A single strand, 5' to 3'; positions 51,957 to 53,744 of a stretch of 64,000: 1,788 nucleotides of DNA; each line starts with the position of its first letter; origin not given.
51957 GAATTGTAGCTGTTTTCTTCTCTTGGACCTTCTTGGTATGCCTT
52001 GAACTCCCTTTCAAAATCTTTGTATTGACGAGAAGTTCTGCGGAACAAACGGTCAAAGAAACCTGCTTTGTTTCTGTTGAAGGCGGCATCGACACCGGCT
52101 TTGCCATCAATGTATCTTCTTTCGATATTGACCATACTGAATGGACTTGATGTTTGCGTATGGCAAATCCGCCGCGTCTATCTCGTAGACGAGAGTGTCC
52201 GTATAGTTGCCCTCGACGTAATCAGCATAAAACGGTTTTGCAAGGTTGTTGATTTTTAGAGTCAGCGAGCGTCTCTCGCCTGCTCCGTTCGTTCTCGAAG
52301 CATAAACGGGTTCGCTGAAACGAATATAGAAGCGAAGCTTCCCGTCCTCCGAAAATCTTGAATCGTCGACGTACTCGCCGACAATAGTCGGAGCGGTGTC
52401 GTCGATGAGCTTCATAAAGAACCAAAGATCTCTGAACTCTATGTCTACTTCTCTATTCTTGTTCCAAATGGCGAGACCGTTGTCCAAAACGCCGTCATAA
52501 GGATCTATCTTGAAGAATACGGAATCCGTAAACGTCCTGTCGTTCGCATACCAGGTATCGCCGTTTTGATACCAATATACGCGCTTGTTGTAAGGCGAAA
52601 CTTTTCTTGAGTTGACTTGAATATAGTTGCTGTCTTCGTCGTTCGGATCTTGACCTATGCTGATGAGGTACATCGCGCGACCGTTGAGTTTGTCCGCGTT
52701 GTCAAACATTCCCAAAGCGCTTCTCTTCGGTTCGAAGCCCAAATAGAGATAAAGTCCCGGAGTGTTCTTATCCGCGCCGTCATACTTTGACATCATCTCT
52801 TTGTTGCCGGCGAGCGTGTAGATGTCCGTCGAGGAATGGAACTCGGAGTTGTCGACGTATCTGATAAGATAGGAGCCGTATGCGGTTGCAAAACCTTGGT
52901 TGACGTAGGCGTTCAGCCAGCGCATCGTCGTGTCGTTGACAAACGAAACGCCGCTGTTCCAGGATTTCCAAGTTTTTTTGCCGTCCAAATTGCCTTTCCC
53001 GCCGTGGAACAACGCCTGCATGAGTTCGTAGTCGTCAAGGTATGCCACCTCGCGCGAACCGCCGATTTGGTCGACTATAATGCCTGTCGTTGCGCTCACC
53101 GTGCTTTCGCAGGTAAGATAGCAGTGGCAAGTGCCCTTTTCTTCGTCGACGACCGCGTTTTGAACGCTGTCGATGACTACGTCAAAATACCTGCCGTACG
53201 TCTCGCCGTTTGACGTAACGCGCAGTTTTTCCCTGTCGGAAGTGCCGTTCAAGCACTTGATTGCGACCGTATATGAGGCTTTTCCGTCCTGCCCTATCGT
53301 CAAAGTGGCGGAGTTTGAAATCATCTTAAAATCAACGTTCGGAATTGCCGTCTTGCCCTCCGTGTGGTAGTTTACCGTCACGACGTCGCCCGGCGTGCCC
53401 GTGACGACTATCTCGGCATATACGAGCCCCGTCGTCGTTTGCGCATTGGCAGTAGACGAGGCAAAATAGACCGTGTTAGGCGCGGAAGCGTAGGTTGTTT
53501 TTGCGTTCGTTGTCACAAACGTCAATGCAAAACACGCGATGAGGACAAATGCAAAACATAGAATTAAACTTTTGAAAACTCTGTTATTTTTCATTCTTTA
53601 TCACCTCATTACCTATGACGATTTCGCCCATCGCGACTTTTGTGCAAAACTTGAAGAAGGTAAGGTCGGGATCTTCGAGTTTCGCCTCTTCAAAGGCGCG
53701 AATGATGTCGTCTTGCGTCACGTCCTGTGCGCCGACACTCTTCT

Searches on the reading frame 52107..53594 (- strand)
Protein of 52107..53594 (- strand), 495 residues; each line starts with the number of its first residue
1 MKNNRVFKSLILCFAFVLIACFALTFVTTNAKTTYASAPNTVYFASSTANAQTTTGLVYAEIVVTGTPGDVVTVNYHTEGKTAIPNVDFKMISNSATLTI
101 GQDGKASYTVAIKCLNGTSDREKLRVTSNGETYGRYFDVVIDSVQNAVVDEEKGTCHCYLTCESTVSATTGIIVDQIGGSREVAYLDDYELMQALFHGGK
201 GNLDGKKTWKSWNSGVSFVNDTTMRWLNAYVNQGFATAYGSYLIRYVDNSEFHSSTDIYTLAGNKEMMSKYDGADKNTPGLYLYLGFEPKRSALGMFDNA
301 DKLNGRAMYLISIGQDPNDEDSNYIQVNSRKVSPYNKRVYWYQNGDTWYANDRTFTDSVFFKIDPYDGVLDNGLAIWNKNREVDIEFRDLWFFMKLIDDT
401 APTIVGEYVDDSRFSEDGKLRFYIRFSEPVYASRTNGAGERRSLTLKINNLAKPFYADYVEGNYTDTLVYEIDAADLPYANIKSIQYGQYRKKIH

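Call 3: search_protein_families(library=pfam, proteins=[window:52107-53594:-], max_evalue=0.01)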
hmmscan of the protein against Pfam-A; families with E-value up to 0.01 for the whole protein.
window:52107-53594:- (495 aa): 1 family
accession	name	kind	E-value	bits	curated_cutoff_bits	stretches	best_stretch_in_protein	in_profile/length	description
PF03160.20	Calx-beta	-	0.0017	18.8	27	1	39-115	5-79/119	Calx-beta domain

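Call 6: search_protein_families(library=ncbifam, proteins=[window:52107-53594:-], max_evalue=0.01)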
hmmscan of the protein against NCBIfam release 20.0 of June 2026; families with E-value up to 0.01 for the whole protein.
window:52107-53594:- (495 aa): 0 families

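Call 46: list_cluster_members(proteins=[window:52107-53594:-, window:51440-52135:-, window:50274-51389:-, window:48840-49901:+, window:53584-56067:-, window:47415-48476:+])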
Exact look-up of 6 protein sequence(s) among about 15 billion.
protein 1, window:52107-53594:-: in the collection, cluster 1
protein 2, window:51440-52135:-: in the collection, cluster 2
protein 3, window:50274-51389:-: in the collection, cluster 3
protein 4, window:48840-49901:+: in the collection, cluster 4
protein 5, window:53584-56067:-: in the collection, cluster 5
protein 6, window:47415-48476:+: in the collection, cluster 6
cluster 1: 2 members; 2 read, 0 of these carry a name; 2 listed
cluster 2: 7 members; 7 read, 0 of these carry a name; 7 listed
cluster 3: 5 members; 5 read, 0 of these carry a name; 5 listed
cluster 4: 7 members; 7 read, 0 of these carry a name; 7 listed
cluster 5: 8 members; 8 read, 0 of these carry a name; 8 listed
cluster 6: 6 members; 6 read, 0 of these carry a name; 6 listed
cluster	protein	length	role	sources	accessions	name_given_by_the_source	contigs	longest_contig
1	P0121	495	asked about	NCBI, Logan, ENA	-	-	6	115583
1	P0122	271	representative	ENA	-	-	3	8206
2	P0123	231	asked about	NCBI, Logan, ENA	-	-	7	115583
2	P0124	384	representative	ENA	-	-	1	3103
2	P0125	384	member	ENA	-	-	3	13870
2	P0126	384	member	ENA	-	-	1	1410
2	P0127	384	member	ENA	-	-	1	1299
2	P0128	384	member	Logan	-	-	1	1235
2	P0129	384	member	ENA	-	-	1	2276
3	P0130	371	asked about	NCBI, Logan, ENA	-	-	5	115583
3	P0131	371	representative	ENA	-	-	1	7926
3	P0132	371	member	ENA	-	-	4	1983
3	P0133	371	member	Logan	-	-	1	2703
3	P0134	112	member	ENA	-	-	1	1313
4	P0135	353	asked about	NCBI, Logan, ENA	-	-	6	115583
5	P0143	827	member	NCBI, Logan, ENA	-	-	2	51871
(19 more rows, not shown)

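Call 47: find_encoding_contigs(protein=P0125, flank=10000, max_places=3)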
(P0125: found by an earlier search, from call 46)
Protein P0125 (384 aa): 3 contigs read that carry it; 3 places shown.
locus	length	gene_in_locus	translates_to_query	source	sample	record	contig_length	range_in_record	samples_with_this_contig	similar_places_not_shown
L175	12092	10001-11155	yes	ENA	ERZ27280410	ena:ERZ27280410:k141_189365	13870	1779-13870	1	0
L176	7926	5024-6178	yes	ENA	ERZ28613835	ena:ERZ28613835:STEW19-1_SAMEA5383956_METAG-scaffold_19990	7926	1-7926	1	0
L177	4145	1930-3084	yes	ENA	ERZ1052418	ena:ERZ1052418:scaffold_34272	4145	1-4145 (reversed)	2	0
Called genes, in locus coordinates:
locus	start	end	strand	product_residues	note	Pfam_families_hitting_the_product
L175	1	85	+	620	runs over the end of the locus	?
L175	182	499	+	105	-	PF18895:T4SS_pilin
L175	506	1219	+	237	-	-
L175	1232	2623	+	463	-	-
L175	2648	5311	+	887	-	PF01935:DUF87, PF19044:P-loop_TraG, PF12846:AAA_10 (weak)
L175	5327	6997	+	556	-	-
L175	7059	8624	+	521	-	-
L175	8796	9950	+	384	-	-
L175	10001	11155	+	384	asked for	-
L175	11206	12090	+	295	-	?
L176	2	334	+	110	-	?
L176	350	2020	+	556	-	-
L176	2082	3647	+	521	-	-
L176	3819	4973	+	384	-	-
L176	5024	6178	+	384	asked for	-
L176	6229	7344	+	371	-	-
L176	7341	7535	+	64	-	-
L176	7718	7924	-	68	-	?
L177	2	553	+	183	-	?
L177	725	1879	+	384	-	-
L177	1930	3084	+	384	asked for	-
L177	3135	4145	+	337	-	?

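Call 63: find_encoding_contigs(protein=P0143, flank=10000, max_places=3)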
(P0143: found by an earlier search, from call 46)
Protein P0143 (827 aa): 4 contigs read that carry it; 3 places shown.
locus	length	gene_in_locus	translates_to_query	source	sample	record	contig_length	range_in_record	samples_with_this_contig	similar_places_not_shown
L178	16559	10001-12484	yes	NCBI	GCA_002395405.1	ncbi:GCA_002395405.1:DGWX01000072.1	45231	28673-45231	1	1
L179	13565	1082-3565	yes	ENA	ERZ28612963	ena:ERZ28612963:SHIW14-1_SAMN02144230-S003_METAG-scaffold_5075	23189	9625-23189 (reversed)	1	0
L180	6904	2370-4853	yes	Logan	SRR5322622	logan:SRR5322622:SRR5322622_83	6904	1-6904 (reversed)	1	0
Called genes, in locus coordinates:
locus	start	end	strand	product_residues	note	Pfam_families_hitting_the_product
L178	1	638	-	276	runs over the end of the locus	PF00303:Thymidylat_synt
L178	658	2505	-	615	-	-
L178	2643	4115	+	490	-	PF12673:SipL (faint)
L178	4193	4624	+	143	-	-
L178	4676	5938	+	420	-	PF06580:His_kinase, PF02518:HATPase_c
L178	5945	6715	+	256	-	PF00072:Response_reg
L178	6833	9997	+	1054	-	PF18887:MBG_3 (faint)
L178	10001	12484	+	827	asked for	PF02534:T4SS-DNA_transf, PF00270:DEAD (weak), PF10412:TrwB_AAD_bind, PF12696:TraG-D_C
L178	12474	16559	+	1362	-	?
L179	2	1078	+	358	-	?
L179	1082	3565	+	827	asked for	PF02534:T4SS-DNA_transf, PF00270:DEAD (weak), PF10412:TrwB_AAD_bind, PF12696:TraG-D_C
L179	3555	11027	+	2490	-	PF06832:BiPBP_C (faint)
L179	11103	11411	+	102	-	PF18895:T4SS_pilin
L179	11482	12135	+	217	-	-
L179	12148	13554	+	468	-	-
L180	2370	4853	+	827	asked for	PF02534:T4SS-DNA_transf, PF00270:DEAD (weak), PF10412:TrwB_AAD_bind, PF12696:TraG-D_C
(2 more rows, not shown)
